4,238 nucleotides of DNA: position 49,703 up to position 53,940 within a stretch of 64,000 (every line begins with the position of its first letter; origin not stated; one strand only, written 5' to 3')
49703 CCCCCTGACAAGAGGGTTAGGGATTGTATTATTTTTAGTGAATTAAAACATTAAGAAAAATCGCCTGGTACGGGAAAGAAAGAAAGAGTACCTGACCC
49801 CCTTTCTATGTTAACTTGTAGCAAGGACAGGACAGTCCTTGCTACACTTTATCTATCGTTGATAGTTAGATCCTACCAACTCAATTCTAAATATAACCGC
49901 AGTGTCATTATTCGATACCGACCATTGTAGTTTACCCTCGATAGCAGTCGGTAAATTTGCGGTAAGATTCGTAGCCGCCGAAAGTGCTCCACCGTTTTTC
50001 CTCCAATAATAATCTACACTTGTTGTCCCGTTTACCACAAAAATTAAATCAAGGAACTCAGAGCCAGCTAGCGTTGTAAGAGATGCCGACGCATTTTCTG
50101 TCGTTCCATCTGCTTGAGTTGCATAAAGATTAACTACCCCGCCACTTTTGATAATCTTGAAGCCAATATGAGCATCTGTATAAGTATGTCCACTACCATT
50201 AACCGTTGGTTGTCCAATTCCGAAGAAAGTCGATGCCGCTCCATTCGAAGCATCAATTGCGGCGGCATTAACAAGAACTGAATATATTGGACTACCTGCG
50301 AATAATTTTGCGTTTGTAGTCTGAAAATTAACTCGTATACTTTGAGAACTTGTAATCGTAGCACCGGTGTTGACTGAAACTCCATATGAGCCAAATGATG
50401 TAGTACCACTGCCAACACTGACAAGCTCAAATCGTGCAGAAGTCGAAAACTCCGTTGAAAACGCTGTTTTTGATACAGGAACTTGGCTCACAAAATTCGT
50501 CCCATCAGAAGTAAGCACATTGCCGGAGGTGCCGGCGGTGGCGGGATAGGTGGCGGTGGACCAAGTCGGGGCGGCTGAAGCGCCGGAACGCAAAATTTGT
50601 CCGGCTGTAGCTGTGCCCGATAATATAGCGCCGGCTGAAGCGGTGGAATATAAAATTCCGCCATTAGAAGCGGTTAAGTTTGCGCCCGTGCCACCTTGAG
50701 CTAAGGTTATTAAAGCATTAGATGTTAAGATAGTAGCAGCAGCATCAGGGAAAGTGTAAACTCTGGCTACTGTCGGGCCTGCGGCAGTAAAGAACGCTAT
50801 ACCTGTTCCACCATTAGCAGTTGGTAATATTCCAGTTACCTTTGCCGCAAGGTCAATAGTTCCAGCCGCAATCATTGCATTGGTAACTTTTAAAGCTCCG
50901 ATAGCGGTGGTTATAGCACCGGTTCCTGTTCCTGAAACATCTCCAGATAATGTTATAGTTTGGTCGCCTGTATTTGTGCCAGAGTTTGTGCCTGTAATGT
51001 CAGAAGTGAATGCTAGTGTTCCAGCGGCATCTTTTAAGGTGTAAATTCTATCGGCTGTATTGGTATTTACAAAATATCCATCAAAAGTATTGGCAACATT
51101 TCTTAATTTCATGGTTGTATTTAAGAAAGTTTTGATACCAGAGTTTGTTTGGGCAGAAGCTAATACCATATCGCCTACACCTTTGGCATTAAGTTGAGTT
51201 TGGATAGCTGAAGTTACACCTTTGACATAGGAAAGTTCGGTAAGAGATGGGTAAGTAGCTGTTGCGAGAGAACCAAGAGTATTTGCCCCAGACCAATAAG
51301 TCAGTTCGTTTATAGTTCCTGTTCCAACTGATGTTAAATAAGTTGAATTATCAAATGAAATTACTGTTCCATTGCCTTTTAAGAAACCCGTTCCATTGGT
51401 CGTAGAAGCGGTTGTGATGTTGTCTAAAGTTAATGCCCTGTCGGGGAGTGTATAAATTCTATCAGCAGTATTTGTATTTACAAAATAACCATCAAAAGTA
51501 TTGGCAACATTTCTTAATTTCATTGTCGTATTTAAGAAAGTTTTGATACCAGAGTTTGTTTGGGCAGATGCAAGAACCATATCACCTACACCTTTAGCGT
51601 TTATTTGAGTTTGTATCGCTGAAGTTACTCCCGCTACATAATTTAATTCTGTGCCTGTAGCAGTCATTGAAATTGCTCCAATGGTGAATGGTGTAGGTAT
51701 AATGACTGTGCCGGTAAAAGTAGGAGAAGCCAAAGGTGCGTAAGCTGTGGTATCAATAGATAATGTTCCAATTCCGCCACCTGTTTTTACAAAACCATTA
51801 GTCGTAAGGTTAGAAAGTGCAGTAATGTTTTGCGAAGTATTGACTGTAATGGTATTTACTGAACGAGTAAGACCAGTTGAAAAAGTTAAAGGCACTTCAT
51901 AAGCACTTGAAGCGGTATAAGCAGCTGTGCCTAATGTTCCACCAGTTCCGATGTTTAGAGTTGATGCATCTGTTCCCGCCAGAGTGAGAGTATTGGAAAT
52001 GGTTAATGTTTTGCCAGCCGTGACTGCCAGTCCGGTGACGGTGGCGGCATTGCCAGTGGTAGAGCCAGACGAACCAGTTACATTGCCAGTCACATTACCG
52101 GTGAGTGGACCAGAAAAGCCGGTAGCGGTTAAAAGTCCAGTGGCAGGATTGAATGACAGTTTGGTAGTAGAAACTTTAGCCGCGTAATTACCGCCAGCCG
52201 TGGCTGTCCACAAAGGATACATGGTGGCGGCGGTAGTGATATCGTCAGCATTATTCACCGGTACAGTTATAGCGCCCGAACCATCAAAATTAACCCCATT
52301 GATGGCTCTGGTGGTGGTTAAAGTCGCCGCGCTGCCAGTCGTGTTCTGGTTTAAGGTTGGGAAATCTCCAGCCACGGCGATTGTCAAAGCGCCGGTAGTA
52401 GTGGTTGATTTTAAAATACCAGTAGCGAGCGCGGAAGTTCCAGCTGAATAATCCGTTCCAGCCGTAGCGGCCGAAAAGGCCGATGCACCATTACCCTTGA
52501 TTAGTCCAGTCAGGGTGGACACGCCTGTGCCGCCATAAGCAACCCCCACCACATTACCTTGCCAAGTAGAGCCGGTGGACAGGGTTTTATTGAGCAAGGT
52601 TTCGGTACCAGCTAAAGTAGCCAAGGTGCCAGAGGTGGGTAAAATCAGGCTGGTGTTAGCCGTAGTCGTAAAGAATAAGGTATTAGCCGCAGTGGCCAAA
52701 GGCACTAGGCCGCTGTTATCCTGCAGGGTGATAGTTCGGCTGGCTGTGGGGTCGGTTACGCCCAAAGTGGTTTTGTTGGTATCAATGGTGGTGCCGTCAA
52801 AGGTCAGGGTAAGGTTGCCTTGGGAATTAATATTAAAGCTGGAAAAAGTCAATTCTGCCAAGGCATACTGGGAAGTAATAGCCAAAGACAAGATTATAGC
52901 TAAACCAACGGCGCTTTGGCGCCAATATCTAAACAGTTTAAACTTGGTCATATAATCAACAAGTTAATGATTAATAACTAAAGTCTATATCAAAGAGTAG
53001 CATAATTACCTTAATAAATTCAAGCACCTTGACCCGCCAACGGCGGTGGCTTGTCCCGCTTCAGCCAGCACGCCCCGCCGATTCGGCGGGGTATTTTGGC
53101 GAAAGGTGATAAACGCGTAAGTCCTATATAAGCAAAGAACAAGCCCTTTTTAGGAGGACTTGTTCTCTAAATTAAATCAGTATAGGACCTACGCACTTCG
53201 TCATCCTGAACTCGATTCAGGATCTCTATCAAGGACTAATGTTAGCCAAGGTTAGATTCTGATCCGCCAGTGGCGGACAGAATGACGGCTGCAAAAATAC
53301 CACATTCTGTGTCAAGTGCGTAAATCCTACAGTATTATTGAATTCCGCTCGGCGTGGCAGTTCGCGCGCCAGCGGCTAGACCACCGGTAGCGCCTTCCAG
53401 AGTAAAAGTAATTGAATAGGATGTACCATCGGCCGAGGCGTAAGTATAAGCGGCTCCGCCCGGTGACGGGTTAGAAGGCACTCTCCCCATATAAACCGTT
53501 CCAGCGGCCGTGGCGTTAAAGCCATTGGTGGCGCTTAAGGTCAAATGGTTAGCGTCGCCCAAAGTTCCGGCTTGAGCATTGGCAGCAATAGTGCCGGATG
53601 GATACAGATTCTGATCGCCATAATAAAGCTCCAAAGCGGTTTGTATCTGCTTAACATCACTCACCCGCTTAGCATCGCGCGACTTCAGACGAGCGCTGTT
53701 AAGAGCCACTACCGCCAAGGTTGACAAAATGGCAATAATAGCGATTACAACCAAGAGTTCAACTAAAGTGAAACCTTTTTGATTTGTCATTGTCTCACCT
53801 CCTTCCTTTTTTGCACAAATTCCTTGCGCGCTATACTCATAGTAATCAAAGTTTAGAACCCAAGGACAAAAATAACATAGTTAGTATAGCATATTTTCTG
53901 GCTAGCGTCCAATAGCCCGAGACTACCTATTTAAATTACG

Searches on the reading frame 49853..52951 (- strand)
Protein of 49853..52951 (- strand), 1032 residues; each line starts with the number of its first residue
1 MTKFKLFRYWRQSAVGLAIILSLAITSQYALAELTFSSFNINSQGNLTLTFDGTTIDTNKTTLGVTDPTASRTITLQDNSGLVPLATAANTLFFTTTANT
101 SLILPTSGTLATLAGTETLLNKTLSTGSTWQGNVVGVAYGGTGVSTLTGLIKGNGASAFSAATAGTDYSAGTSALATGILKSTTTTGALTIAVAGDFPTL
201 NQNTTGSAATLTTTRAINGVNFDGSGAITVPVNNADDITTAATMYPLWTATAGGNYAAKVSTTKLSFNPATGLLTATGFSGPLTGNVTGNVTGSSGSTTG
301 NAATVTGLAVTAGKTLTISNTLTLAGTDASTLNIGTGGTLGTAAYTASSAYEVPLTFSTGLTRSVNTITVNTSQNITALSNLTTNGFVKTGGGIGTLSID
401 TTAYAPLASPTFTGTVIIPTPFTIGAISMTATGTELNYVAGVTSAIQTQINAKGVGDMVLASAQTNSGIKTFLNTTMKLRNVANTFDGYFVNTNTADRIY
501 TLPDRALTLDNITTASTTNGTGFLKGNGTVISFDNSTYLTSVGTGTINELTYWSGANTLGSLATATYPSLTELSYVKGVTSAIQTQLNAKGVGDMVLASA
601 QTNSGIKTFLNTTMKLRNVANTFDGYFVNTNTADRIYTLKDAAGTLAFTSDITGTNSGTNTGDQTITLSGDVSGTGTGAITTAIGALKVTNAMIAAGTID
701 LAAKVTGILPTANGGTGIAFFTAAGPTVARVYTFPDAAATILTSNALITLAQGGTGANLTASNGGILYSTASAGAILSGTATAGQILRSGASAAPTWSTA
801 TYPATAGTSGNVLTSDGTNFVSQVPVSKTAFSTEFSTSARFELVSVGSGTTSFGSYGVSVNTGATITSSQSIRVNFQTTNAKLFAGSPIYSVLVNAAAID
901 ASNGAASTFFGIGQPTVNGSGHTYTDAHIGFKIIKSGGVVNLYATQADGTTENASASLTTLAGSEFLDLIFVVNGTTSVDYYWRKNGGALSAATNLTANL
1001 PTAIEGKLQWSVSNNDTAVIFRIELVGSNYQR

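Call 56: search_protein_families(library=pfam, proteins=[window:49853-52951:-], max_evalue=0.01)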
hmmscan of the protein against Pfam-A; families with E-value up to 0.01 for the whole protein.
window:49853-52951:- (1032 aa): 1 family
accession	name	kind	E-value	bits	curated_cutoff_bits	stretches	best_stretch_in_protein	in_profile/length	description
PF06572.17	DUF1131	-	0.0066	16.7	21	0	447-493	16-62/170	Protein of unknown function (DUF1131)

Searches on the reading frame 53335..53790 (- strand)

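Call 14: search_protein_families(library=pfam, proteins=[window:53335-53790:-])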
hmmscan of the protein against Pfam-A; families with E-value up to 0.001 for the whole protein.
window:53335-53790:- (151 aa): 1 family
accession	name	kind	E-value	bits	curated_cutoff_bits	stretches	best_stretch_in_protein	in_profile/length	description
PF07963.17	N_methyl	-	2.8e-10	39.8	21.2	1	1-26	1-26/27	Prokaryotic N-terminal methylation motif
